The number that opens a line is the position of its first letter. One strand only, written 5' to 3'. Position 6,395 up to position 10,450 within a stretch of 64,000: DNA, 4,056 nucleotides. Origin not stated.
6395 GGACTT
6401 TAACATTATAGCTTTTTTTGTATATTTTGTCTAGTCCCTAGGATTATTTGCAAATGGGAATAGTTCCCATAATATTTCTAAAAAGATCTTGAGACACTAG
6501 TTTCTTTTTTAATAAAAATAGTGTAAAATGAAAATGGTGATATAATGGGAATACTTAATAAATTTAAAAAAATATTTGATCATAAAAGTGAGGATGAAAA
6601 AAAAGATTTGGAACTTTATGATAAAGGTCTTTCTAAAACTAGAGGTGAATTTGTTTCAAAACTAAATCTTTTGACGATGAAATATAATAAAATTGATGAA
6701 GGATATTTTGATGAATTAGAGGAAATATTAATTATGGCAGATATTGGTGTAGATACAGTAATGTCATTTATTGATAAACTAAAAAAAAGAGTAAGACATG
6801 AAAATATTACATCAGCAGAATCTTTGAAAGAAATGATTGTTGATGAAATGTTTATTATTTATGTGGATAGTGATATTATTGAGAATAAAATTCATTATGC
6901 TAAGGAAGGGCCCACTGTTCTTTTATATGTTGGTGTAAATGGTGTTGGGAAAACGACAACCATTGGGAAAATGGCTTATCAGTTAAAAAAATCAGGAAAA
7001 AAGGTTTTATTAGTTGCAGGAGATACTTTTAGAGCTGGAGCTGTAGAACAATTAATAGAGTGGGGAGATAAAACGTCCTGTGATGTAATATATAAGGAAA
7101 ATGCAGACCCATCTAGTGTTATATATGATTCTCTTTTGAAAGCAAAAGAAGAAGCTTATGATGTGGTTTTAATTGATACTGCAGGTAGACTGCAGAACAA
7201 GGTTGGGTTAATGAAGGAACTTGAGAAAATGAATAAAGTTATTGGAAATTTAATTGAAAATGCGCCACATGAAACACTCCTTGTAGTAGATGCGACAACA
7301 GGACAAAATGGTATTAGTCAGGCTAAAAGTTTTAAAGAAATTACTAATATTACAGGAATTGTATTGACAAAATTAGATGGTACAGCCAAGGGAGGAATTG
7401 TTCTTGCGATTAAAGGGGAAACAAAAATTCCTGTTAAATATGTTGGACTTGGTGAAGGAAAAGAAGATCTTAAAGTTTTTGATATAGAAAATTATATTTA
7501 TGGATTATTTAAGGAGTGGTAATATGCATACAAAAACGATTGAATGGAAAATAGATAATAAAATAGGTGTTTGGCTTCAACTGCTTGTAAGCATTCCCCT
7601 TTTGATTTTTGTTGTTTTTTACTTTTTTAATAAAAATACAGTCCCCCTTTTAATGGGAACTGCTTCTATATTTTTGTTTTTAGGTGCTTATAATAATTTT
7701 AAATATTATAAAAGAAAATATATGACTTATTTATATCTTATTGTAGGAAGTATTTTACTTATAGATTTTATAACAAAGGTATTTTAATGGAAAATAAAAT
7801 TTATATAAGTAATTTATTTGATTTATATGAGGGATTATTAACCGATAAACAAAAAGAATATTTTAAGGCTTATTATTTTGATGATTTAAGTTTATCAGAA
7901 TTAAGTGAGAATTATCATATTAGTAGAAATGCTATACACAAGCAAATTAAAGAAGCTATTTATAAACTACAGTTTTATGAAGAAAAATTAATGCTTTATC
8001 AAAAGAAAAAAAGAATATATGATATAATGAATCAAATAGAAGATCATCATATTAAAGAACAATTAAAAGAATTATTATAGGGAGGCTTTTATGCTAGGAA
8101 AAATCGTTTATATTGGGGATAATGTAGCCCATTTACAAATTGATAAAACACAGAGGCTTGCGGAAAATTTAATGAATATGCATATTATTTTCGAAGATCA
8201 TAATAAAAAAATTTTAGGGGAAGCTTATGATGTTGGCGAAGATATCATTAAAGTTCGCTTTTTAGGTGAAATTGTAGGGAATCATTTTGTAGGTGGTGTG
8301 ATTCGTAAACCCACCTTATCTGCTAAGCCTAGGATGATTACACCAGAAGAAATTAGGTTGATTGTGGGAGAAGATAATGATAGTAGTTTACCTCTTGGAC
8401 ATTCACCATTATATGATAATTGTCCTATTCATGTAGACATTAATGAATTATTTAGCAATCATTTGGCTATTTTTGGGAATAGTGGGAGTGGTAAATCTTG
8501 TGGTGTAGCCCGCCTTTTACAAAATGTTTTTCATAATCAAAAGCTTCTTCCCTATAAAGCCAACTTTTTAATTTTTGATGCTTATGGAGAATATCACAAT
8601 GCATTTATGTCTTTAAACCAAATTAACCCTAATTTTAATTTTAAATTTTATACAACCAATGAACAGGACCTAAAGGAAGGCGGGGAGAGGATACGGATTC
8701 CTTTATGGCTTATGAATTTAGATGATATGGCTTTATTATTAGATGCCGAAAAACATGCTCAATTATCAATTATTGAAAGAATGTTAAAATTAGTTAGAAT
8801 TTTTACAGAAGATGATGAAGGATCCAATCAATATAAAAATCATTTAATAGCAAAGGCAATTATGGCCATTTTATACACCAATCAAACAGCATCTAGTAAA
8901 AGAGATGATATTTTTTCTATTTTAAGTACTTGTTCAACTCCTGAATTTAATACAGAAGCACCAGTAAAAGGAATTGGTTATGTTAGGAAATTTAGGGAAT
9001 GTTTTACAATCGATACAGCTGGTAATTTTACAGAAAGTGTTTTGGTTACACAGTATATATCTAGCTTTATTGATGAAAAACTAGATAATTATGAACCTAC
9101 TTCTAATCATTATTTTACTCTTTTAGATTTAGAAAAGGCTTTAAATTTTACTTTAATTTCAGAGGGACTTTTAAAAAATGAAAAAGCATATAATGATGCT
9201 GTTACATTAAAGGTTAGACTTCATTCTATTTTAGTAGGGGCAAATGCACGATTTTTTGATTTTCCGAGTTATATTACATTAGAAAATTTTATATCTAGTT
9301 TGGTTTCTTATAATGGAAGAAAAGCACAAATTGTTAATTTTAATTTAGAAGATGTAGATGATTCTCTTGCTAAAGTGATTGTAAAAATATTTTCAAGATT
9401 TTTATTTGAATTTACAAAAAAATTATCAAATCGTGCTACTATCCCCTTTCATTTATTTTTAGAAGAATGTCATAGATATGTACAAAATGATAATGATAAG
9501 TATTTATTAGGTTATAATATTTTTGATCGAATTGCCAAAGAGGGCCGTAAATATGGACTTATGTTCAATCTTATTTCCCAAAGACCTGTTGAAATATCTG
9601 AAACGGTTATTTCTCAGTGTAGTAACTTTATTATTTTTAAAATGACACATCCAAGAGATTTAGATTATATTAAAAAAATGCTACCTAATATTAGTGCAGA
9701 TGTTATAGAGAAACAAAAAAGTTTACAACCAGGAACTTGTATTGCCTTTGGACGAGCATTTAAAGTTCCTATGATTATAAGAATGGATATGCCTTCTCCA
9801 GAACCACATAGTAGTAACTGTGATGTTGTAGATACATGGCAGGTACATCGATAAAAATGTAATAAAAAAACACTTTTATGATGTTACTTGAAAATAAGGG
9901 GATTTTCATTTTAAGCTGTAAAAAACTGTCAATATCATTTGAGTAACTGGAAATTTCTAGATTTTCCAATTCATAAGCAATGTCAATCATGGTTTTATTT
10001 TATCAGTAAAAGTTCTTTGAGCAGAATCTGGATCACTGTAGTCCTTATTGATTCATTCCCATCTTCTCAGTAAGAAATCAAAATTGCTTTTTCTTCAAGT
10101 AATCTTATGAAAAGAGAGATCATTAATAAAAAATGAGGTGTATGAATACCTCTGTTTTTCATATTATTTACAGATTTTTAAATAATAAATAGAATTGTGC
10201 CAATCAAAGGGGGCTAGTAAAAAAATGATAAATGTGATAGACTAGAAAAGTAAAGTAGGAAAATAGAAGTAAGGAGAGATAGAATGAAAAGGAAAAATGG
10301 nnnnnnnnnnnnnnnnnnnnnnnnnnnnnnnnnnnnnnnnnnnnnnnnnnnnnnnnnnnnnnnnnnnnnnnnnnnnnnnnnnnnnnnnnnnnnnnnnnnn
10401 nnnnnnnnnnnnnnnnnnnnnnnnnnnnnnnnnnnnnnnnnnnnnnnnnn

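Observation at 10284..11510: Two paralogous 410-aa prepilin-type proteins, each monocistronic and far from any pilus machinery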

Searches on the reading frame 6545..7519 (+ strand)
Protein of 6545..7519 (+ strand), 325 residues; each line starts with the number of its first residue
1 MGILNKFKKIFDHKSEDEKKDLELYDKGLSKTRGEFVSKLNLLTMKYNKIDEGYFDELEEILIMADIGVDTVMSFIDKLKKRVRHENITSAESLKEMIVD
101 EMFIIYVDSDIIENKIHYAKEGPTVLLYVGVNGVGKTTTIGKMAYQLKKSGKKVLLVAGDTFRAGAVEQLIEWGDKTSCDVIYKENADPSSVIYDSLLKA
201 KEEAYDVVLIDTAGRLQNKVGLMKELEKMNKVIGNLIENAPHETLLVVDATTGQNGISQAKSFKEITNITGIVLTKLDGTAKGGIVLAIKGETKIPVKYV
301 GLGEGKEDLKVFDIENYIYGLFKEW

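Call 6: search_protein_families(library=ncbifam, proteins=[window:6545-7519:+], max_evalue=0.01)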
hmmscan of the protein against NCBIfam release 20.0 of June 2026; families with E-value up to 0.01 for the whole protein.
window:6545-7519:+ (325 aa): 27 families (the best 25 are shown)
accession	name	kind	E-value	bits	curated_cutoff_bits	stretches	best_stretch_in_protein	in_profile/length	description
TIGR00064.1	ftsY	equivalog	2.4e-104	348.5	260.7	1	49-322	1-279/279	signal recognition particle-docking protein FtsY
TIGR00959.1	ffh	equivalog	6.4e-63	213.1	473.2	1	55-314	30-286/428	signal recognition particle protein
TIGR01425.1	SRP54_euk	equivalog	3.9e-49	167.7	576.25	1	45-321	21-293/428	signal recognition particle protein SRP54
TIGR03499.1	FlhF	equivalog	1.5e-22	81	174.15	1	27-214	115-286/286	flagellar biosynthesis GTPase FlhF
NF005230.0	PRK06731.1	equivalog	7e-19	68.1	553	1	66-300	37-255/281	flagellar biosynthesis regulator FlhF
NF009368.0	PRK12726.1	equivalog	6.9e-17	61.6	832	1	99-303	183-378/407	flagellar biosynthesis regulator FlhF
NF009367.0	PRK12724.1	equivalog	4.2e-16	58.8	718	1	54-289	156-381/433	flagellar biosynthesis regulator FlhF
NF009366.0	PRK12723.1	equivalog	1.2e-14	54.2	585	1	41-303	97-348/388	flagellar biosynthesis regulator FlhF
NF011310.0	PRK14721.1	equivalog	1.5e-12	47.5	725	1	110-316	186-376/423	flagellar biosynthesis regulator FlhF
NF011312.0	PRK14723.1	equivalog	2.6e-12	46.1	951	1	124-304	186-360/768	flagellar biosynthesis regulator FlhF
NF011311.0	PRK14722.1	equivalog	9.8e-10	38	777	1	123-304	137-318/374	flagellar biosynthesis regulator FlhF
NF041546.1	ParA_partition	equivalog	1.2e-05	25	180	1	133-219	10-91/203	ParA family partition ATPase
TIGR00073.1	hypB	equivalog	3.2e-05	23.5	121.2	1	113-216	20-122/217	hydrogenase nickel incorporation protein HypB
TIGR00345.1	GET3_arsA_TRC40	subfamily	7.6e-05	22.4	135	1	130-160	4-34/299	TRC40/GET3/ArsA family transport-energizing ATPase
TIGR01007.1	eps_fam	subfamily_domain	8.2e-05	22.2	108.05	0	132-165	27-59/204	polysaccharide biosynthesis tyrosine autokinase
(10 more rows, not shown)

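Call 41: find_encoding_contigs(protein=window:6545-7519:+, flank=10000, max_places=3)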
Protein window:6545-7519:+ (325 aa): 17 contigs read that carry it; 3 places shown.
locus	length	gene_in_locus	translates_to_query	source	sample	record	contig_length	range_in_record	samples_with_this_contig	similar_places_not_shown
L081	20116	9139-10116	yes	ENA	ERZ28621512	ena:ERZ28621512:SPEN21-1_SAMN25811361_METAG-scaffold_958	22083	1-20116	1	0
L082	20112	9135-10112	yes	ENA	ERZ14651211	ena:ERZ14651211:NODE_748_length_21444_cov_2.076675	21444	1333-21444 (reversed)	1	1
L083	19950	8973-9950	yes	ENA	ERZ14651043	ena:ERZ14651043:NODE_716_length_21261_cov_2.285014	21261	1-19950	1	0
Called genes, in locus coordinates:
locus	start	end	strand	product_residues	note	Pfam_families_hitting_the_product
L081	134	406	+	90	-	-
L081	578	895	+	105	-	-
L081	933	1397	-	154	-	PF06664:WLS-like_TM (weak)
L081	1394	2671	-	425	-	PF03065:Glyco_hydro_57 (weak), PF01522:Polysacc_deac_1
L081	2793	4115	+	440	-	-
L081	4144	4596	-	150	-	PF00571:CBS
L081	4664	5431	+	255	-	PF09560:Spore_YunB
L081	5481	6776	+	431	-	PF03729:DUF308 (weak)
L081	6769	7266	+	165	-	PF03167:UDG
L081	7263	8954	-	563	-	PF00753:Lactamase_B, PF12706:Lactamase_B_2, PF23023:Anti-Pycsar_Apyc1 (weak), PF22505:RNase_J_b_CASP, PF07521:RMMBL, PF17770:RNase_J_C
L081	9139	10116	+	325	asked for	PF02881:SRP54_N, PF13604:AAA_30 (faint), PF13614:AAA_31 (faint), PF00448:SRP54, PF02374:ArsA_ATPase (faint)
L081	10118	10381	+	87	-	-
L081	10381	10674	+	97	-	PF04297:UPF0122, PF04545:Sigma70_r4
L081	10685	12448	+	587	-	PF01935:DUF87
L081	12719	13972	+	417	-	PF07963:N_methyl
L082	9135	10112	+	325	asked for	PF02881:SRP54_N, PF13604:AAA_30 (faint), PF13614:AAA_31 (faint), PF00448:SRP54, PF02374:ArsA_ATPase (faint)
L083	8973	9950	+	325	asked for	PF02881:SRP54_N, PF13604:AAA_30 (faint), PF13614:AAA_31 (faint), PF00448:SRP54, PF02374:ArsA_ATPase (faint)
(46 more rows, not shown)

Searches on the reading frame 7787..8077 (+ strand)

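Call 6: search_protein_families(library=ncbifam, proteins=[window:7787-8077:+], max_evalue=0.01)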
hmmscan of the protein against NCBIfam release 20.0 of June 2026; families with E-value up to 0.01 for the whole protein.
window:7787-8077:+ (97 aa): 16 families
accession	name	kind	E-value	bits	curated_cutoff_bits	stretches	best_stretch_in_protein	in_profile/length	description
NF045758.2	YlxM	equivalog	4.2e-25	87.6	80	1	2-73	1-72/72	YlxM family DNA-binding protein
NF001072.0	PRK00118.2-2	equivalog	3.7e-21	75.6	97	1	1-87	1-87/111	putative DNA-binding protein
NF001070.0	PRK00118.1-6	equivalog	5.4e-20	71.7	117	1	3-90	4-91/110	putative DNA-binding protein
NF001068.0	PRK00118.1-4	equivalog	4.1e-18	66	125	1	2-86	4-88/113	putative DNA-binding protein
NF001071.0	PRK00118.2-1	equivalog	1.4e-17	64.2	160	1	4-86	5-87/117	putative DNA-binding protein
NF001067.0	PRK00118.1-2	equivalog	1.5e-17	64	156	1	7-88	12-93/110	putative DNA-binding protein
NF001073.0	PRK00118.2-3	equivalog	1.7e-17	63.8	128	1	3-95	6-98/99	putative DNA-binding protein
NF001075.0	PRK00118.2-6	equivalog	4.1e-16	59.4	151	1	2-92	10-100/114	putative DNA-binding protein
NF001069.0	PRK00118.1-5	equivalog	5.7e-16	58.8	194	1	7-91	8-92/110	putative DNA-binding protein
NF001066.0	PRK00118.1-1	equivalog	1.8e-14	54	147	1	6-92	8-94/110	putative DNA-binding protein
NF001074.0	PRK00118.2-4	equivalog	1.9e-11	44.3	186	1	1-91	1-98/110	putative DNA-binding protein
TIGR02937.1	sigma70-ECF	superfamily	2.8e-09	36.8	42.9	1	17-62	117-162/165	sigma-70 family RNA polymerase sigma factor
TIGR02985.1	Sig70_bacteroi1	subfamily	2.3e-05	24.6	126.4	1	18-62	115-159/162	RNA polymerase sigma-70 factor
TIGR02954.1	Sig70_famx3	hypoth_equivalog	0.00083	19.1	188.5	1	8-62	109-164/170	RNA polymerase sigma-70 factor, TIGR02954 family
NF038291.1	rep_pAB02_ORF2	subfamily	0.00091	19.6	85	1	33-56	2-25/172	plasmid replication DNA-binding protein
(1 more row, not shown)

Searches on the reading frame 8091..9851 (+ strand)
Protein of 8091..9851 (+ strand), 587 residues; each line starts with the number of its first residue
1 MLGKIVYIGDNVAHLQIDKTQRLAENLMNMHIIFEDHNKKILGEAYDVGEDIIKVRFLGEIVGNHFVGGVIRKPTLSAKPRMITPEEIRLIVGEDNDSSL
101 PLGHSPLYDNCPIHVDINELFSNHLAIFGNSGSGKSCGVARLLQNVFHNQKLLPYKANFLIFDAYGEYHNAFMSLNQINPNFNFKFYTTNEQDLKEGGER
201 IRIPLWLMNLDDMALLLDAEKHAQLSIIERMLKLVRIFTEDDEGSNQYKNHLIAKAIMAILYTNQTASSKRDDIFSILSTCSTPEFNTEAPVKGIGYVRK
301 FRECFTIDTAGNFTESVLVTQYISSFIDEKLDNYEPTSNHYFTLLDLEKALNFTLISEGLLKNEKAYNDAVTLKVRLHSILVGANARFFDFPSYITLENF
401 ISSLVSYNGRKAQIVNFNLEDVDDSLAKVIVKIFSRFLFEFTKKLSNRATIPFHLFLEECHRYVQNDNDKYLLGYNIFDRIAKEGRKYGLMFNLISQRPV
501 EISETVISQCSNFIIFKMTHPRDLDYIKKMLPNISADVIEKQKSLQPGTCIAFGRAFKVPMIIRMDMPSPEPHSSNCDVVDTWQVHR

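Call 6: search_protein_families(library=ncbifam, proteins=[window:8091-9851:+], max_evalue=0.01)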
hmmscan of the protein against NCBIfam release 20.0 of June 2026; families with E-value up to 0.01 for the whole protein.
window:8091-9851:+ (587 aa): 8 families
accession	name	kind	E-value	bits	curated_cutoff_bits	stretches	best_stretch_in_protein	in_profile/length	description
NF042944.1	HerA_antiphage_2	equivalog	1.9e-55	188.7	850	1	50-584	62-561/576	anti-phage-associated helicase HerA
NF042943.1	HerA_antiphage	equivalog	4.9e-46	157.4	800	2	418-583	400-566/566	anti-phage-associated helicase HerA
NF040937.1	HerA_Thermprot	equivalog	3.5e-34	118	800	2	400-585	295-481/487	DNA double-strand break repair helicase HerA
NF040819.1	helicase_HerA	equivalog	4.3e-27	94.9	970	2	447-565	398-514/561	DNA double-strand break repair helicase HerA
NF053655.1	CedD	equivalog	7.6e-14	51.3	600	2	433-565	399-525/527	DNA-translocating ATPase CedD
NF033849.1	ser_rich_anae_1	subfamily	3.6e-11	41.2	650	1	443-527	1009-1099/1163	serine-rich protein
NF045971.1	conju_CD1110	equivalog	2e-07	29.7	325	1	412-560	588-733/752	VirB4-like conjugal transfer ATPase, CD1110 family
TIGR03925.1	T7SS_EccC_b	equivalog_domain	0.00064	18.1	346.55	1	73-170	316-407/564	type VII secretion protein EccCb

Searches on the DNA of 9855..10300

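Call 88: search_rna_families(source=window, start=9855, end=10300, threshold=evalue, max_evalue=1)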
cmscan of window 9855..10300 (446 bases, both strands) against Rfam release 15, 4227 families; matches with E-value up to 1: 1.
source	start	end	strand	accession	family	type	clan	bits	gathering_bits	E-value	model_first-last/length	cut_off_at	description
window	9869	9984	-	RF01948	KCNQ1OT1_3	Gene; lncRNA;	-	20.6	60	0.97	1-116/116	no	KCNQ1 overlapping transcript 1 conserved region 3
